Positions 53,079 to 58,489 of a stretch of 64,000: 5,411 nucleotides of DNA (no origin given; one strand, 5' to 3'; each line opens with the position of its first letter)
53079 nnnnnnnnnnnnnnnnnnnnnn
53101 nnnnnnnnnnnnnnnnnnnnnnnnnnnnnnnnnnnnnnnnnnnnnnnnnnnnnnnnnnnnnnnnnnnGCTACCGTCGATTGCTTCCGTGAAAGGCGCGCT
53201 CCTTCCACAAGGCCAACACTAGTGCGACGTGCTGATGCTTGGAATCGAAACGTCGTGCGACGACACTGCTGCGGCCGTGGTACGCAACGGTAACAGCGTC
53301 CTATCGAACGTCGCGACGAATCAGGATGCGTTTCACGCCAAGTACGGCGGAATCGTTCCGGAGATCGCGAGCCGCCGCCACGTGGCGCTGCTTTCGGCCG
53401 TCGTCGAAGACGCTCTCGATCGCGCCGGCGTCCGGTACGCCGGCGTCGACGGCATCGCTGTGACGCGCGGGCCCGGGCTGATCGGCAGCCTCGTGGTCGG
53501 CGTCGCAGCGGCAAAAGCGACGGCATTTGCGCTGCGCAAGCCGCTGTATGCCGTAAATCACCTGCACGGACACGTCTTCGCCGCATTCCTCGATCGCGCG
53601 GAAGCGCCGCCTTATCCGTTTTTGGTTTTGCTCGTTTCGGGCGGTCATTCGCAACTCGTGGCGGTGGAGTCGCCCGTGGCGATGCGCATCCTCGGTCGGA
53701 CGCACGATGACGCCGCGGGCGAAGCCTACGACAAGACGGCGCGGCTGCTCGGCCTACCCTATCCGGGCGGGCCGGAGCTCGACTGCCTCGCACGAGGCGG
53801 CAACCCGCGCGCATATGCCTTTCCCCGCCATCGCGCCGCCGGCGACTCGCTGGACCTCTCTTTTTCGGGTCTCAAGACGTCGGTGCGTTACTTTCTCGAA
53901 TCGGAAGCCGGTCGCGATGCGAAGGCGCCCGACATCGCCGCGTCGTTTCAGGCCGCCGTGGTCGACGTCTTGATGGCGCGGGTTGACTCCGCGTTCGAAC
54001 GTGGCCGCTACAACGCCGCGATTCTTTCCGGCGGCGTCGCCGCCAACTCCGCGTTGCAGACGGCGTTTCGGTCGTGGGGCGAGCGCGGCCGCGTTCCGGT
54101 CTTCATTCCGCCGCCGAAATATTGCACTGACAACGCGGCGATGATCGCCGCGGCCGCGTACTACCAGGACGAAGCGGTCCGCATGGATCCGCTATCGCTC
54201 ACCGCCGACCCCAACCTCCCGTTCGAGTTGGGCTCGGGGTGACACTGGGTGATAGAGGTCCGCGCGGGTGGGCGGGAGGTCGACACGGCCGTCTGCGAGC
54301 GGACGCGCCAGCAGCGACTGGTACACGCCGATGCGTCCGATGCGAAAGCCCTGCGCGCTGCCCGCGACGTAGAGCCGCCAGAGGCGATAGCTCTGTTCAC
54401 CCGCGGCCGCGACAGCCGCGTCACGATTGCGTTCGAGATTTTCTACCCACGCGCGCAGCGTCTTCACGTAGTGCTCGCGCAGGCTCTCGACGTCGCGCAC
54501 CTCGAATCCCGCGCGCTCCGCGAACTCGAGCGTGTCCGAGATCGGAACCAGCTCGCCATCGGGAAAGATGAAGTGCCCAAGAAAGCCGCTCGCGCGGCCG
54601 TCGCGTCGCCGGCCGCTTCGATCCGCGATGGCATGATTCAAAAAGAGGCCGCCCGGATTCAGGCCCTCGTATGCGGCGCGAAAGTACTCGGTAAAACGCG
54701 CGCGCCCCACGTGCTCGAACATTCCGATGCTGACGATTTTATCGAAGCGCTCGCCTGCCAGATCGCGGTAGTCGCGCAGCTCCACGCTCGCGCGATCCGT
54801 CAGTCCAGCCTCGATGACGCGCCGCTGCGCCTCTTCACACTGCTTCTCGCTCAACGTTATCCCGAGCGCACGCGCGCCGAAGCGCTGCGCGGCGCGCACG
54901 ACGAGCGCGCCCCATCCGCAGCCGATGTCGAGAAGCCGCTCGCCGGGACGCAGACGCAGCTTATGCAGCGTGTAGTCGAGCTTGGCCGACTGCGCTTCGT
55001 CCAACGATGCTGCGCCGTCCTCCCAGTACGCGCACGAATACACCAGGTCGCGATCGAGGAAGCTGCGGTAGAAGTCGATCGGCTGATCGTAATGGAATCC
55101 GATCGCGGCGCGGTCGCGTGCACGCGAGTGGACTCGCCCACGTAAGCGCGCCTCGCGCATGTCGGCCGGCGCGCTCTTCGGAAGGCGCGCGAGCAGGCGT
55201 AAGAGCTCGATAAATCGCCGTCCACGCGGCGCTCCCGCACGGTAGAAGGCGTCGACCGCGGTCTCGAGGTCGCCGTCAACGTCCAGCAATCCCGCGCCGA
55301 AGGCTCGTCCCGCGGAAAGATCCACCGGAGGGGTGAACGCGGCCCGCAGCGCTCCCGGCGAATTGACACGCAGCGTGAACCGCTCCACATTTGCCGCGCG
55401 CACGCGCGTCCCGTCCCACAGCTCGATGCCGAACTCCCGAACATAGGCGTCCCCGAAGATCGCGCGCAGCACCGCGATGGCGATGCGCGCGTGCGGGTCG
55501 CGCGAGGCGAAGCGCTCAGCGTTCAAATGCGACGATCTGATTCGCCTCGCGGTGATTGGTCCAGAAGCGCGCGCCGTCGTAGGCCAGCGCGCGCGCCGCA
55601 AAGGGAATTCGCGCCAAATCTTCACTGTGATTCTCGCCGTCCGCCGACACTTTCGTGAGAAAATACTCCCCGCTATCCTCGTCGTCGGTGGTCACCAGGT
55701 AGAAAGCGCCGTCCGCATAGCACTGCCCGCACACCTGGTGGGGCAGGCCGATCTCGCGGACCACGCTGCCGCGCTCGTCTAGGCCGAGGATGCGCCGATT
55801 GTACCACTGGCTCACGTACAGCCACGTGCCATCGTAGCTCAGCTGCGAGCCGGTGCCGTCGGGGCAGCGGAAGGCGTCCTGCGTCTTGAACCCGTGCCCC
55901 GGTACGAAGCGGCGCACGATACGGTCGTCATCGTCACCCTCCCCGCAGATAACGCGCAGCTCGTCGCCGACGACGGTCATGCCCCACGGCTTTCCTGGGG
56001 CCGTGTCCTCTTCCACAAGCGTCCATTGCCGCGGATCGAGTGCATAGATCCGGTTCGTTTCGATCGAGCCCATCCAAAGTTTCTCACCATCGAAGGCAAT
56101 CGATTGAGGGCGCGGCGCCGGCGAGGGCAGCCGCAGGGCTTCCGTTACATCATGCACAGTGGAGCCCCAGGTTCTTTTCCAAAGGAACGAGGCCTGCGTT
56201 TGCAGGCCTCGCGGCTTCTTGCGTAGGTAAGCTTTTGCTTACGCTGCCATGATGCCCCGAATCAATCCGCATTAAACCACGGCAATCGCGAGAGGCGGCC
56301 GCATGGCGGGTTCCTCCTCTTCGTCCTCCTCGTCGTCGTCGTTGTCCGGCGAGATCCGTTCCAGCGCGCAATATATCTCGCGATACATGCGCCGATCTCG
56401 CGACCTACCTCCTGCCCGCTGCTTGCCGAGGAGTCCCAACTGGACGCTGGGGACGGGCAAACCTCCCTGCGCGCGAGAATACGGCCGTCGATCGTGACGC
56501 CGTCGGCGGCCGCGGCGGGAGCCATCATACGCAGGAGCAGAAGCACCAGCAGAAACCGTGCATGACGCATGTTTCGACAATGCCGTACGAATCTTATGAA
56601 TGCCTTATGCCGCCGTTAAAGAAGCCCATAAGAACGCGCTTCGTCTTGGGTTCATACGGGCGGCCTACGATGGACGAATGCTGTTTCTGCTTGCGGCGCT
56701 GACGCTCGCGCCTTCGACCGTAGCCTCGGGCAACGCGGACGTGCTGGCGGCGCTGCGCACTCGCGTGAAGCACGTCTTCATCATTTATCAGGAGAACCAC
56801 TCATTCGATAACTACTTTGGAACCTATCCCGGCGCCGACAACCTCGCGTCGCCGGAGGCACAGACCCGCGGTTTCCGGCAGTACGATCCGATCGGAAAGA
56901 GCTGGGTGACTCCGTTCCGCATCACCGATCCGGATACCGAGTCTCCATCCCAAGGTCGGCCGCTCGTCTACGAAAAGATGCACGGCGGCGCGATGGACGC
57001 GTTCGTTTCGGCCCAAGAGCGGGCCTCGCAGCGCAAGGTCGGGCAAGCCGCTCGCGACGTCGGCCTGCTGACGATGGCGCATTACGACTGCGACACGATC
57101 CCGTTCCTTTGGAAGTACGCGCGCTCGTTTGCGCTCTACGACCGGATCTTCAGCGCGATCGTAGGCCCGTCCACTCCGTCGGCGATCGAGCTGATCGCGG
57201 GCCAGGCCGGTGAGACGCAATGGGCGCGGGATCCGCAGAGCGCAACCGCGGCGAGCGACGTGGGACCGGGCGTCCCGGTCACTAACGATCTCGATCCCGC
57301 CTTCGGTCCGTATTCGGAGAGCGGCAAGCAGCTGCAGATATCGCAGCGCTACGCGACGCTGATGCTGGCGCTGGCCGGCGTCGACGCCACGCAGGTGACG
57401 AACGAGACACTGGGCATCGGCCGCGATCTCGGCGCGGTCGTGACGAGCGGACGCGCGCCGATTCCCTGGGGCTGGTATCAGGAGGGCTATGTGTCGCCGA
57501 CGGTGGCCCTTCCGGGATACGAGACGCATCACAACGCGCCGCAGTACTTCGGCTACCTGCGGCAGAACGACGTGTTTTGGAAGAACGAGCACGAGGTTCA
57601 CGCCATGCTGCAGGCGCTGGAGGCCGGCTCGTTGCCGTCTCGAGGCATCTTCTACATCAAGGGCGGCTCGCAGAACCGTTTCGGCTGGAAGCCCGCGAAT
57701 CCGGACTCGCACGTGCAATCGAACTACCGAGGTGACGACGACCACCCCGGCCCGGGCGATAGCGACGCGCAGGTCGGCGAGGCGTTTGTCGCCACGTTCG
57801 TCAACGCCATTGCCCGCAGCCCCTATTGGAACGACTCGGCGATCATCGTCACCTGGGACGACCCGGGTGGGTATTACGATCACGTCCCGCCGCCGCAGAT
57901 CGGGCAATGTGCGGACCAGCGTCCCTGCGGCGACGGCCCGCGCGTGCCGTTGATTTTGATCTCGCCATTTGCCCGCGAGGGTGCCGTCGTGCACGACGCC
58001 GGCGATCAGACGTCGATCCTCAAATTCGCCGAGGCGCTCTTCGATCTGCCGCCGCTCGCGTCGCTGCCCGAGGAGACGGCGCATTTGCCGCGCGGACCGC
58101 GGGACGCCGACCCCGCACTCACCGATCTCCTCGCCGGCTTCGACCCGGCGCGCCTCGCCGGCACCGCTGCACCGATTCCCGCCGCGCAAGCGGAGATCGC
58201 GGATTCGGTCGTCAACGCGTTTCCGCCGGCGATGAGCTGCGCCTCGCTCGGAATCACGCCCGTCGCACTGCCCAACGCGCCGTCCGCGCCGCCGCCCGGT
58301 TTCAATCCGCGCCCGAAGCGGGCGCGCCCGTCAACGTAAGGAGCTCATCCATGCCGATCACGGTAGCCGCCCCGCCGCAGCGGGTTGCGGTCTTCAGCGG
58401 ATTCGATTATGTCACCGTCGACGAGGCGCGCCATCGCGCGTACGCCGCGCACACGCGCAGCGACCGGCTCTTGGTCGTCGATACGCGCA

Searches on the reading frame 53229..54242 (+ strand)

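Call 71: search_protein_families(library=pfam, proteins=[window:53229-54242:+], max_evalue=0.00001)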
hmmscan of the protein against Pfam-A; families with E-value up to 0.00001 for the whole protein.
window:53229-54242:+ (337 aa): 1 family
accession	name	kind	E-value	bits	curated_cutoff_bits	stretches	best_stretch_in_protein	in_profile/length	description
PF00814.31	TsaD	-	4.1e-89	299.2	24.8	1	24-307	2-263/264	tRNA N6-adenosine threonylcarbamoyltransferase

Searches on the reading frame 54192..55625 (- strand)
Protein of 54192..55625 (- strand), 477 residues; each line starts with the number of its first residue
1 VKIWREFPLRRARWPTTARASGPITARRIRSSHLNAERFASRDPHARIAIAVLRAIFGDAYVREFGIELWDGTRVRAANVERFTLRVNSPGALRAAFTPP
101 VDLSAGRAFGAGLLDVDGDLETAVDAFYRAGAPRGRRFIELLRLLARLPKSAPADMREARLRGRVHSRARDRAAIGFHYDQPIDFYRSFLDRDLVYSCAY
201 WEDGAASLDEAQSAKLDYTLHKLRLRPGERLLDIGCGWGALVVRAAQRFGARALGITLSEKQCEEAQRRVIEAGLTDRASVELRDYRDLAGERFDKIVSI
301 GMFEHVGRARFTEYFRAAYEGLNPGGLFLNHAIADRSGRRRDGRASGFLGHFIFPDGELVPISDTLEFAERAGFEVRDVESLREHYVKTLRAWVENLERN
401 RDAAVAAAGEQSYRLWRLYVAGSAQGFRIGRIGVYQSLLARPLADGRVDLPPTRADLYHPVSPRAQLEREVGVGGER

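Call 72: search_protein_families(library=pfam, proteins=[window:54192-55625:-], max_evalue=0.00001)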
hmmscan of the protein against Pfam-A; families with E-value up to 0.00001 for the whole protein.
window:54192-55625:- (477 aa): 6 families
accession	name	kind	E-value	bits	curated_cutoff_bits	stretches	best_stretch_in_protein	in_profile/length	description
PF02353.26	CMAS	-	4.4e-90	302.2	27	1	167-436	2-272/273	Mycolic acid cyclopropane synthetase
PF13649.12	Methyltransf_25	-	7.7e-16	59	27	1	232-326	2-97/97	Methyltransferase domain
PF08242.18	Methyltransf_12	-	1.1e-11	45.8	30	1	232-328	1-98/98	Methyltransferase domain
PF08241.18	Methyltransf_11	-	1.5e-11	45.2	21.2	1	232-329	1-94/95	Methyltransferase domain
PF13489.12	Methyltransf_23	-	3.5e-10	40.3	27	1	219-377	12-162/164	Methyltransferase domain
PF13847.12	Methyltransf_31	-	4.8e-09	36.5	27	1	226-329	2-108/145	Methyltransferase domain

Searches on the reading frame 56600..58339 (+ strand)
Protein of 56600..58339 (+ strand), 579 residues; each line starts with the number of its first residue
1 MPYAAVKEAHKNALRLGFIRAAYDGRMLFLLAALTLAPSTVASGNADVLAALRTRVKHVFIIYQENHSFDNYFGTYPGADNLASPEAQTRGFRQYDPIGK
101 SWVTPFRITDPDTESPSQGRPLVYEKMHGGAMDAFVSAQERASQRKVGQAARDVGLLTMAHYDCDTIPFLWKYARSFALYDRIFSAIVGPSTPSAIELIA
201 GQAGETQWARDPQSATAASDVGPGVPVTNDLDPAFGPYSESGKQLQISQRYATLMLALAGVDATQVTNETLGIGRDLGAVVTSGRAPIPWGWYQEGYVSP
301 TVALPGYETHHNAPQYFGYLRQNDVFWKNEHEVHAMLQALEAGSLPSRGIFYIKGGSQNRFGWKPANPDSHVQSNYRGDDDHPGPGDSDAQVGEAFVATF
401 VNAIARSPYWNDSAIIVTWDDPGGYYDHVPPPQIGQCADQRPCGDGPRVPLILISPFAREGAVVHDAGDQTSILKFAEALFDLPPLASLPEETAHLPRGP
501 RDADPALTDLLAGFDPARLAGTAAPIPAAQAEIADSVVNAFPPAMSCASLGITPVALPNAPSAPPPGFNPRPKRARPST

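Call 72: search_protein_families(library=pfam, proteins=[window:56600-58339:+], max_evalue=0.00001)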
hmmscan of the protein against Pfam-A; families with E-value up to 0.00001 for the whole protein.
window:56600-58339:+ (579 aa): 1 family
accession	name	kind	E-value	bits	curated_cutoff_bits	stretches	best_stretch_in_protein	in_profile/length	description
PF04185.19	Phosphoesterase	-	3.8e-60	204.4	23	1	56-484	1-356/356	Phosphoesterase family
